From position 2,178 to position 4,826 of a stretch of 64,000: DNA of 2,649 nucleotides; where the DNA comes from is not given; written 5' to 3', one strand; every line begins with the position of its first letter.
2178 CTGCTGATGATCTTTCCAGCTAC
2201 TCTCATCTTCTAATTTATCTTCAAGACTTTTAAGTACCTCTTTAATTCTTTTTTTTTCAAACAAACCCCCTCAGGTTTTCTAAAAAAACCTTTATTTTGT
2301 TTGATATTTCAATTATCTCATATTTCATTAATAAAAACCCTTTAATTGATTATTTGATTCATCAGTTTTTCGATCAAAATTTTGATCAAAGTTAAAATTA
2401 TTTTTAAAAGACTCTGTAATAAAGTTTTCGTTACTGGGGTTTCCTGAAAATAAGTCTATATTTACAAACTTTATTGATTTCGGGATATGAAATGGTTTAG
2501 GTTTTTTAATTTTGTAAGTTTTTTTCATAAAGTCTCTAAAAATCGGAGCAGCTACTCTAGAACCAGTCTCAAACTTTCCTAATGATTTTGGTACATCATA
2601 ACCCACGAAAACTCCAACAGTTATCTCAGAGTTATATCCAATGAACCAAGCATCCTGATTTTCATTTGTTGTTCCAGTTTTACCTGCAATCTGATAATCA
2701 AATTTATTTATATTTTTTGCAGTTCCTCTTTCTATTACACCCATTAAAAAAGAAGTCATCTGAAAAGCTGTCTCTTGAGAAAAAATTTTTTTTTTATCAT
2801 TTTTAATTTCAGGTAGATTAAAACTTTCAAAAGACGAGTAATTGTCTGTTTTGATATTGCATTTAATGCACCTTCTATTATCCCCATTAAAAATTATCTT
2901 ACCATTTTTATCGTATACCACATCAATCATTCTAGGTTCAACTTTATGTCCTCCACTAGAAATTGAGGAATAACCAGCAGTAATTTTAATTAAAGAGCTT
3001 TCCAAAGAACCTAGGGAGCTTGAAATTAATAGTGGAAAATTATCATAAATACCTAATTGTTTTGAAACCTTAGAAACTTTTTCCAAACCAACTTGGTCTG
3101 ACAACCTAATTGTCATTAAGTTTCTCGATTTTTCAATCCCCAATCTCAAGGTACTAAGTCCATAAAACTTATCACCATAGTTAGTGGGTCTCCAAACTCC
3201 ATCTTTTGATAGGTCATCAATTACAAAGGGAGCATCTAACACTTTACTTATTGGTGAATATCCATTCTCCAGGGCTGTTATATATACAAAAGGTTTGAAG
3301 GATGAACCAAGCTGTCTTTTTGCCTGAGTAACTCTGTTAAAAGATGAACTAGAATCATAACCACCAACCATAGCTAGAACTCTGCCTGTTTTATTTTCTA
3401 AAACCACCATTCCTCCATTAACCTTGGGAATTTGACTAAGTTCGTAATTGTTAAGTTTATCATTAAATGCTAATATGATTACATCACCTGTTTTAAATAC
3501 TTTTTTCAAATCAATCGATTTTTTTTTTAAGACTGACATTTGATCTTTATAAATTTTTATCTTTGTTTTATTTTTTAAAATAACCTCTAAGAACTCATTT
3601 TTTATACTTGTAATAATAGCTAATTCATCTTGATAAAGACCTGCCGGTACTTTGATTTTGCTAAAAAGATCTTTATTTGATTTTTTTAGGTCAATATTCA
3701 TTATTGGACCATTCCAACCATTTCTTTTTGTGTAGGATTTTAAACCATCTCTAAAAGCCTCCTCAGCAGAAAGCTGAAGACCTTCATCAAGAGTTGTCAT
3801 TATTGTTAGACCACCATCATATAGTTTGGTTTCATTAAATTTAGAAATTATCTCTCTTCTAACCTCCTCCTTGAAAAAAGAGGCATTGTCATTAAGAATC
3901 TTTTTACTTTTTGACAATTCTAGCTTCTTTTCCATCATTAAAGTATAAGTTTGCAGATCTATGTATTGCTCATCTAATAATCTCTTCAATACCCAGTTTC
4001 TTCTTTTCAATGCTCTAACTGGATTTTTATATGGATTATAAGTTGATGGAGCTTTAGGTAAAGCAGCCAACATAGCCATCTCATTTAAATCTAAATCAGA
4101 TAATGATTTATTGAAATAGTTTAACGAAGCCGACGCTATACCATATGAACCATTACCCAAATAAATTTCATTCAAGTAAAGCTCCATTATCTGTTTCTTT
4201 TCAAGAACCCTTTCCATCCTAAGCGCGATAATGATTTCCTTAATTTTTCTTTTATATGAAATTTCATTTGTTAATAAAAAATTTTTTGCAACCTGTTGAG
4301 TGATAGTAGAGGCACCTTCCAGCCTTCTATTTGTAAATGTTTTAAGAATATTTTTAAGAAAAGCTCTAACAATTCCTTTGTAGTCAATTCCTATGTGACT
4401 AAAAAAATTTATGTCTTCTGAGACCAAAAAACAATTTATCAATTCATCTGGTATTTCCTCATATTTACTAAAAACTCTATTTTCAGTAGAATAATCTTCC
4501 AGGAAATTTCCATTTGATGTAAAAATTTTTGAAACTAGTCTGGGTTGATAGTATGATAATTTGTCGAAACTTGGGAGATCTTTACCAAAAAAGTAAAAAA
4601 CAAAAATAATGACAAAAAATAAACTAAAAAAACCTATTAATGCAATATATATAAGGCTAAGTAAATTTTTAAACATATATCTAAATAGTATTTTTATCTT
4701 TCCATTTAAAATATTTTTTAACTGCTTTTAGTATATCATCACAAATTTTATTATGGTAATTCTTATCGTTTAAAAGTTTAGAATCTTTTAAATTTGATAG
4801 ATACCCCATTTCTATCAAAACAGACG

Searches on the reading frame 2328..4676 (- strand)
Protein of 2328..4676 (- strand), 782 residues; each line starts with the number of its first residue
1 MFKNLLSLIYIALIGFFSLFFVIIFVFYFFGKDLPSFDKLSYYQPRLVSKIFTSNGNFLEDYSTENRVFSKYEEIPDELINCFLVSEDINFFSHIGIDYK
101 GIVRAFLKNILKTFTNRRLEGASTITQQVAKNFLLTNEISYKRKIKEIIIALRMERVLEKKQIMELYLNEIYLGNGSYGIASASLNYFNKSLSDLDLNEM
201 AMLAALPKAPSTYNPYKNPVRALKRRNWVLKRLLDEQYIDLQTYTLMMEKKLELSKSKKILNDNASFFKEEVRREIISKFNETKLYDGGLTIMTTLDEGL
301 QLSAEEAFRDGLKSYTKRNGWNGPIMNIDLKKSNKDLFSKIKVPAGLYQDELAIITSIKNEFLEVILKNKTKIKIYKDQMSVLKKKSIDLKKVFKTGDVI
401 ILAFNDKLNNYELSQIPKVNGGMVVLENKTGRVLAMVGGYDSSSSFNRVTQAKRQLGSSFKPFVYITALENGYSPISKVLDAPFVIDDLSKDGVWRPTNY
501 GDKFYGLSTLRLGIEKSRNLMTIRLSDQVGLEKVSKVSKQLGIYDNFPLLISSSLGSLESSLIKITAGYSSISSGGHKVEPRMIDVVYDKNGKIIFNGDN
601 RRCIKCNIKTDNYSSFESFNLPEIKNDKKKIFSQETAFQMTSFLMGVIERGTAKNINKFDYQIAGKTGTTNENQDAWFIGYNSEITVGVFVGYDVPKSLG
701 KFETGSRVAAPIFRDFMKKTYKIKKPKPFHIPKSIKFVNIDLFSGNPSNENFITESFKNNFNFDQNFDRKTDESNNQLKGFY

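Call 20: find_encoding_contigs(protein=window:2328-4676:-, flank=1000, max_places=10)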
Protein window:2328-4676:- (782 aa): 2 contigs read that carry it; 2 places shown.
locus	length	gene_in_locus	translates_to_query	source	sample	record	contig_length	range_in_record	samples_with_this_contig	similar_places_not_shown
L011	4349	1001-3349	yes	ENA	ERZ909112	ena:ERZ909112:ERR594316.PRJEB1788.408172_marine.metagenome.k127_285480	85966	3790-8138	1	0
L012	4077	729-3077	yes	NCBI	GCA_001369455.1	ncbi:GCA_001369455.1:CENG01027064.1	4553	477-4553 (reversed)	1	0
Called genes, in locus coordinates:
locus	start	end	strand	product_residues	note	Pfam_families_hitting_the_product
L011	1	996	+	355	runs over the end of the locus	PF01520:Amidase_3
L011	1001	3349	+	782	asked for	PF00912:Transgly, PF17092:PCB_OB, PF00905:Transpeptidase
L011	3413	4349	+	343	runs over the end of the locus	PF03462:PCRF, PF00472:RF-1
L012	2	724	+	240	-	?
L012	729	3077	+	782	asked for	PF00912:Transgly, PF17092:PCB_OB, PF00905:Transpeptidase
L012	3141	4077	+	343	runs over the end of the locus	PF03462:PCRF, PF00472:RF-1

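Call 21: list_cluster_members(proteins=[window:2328-4676:-, window:40439-41170:+, window:45631-46341:+])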
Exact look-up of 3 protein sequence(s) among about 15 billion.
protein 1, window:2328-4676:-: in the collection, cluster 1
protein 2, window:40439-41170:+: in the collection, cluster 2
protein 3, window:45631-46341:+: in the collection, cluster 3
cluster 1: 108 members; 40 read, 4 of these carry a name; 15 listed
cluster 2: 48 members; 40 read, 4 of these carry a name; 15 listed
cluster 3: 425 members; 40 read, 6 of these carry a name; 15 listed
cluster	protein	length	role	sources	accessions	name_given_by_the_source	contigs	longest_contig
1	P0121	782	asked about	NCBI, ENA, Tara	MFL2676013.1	MAG: penicillin-binding protein 1A [Alphaproteobacteria bacterium] | strand:- start:1477 stop:3825 length:2349 start_codon:yes stop_codon:yes ...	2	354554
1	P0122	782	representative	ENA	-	-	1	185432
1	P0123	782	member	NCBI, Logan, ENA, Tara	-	strand:+ start:1573 stop:3921 length:2349 start_codon:yes stop_codon:yes ...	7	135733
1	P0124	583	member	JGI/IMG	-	penicillin-binding protein 1A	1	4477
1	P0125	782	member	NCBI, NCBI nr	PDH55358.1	MAG: penicillin-binding protein [alpha proteobacterium MED-G10]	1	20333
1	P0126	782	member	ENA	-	-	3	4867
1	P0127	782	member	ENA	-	-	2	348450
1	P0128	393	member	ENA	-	-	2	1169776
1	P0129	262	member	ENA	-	-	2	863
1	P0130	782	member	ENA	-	-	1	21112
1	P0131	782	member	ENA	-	-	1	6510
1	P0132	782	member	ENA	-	-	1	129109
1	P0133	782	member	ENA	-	-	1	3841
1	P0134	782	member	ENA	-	-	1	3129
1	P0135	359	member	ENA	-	-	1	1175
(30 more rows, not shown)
